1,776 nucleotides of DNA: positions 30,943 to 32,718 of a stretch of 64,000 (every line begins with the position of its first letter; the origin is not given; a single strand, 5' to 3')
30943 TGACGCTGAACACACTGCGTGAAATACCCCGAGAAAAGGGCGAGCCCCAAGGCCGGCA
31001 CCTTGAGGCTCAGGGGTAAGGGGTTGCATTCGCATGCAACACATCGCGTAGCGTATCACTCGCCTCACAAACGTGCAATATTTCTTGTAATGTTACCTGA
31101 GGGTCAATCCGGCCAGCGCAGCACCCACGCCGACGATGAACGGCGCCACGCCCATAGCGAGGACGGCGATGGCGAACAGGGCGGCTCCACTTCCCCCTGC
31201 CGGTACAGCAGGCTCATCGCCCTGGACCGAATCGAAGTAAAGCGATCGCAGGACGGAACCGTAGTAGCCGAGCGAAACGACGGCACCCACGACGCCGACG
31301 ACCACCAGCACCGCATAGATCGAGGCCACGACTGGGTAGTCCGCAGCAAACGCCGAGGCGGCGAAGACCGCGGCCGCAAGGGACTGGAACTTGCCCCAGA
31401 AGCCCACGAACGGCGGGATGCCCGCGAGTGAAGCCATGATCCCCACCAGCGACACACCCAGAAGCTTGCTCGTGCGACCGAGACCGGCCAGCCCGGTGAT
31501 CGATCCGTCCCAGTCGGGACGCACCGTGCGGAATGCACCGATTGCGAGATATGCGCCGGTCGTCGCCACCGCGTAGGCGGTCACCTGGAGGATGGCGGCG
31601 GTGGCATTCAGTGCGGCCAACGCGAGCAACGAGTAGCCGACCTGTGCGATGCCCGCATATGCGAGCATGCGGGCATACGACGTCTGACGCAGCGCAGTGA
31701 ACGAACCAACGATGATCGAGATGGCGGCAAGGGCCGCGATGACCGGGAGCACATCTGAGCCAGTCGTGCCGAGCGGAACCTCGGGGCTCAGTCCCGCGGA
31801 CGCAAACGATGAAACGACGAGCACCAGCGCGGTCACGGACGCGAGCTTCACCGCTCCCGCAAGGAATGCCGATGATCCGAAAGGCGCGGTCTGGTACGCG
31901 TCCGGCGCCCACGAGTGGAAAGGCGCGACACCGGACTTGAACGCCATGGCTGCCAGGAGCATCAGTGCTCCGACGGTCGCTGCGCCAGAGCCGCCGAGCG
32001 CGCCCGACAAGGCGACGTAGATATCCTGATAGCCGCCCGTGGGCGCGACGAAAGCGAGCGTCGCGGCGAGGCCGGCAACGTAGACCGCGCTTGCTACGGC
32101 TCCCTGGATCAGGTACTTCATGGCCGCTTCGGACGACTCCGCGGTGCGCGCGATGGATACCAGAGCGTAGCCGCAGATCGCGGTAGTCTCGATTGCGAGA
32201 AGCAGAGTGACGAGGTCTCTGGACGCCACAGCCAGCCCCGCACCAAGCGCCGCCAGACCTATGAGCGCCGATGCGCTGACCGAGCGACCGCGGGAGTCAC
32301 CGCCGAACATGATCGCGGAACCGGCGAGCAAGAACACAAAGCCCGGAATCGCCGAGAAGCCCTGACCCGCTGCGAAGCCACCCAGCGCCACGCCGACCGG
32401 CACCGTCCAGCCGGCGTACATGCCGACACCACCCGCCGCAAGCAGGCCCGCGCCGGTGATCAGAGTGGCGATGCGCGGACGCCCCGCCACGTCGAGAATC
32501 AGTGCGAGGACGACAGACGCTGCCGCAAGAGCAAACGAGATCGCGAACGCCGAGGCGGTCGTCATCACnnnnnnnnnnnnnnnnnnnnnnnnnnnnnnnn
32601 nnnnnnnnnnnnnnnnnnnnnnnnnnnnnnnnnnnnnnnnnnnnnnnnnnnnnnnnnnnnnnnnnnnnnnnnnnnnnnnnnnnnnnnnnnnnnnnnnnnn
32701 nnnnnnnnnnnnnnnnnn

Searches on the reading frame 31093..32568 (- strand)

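Call 32: search_protein_families(library=pfam, proteins=[window:31093-32568:-], max_evalue=0.00001)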
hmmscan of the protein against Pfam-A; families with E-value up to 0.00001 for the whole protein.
window:31093-32568:- (491 aa): 1 family
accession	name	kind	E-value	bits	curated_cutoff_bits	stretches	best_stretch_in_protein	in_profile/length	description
PF00361.26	Proton_antipo_M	-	2.6e-42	145.5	21.5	1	116-408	1-283/294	NADH:quinone oxidoreductase/Mrp antiporter, TM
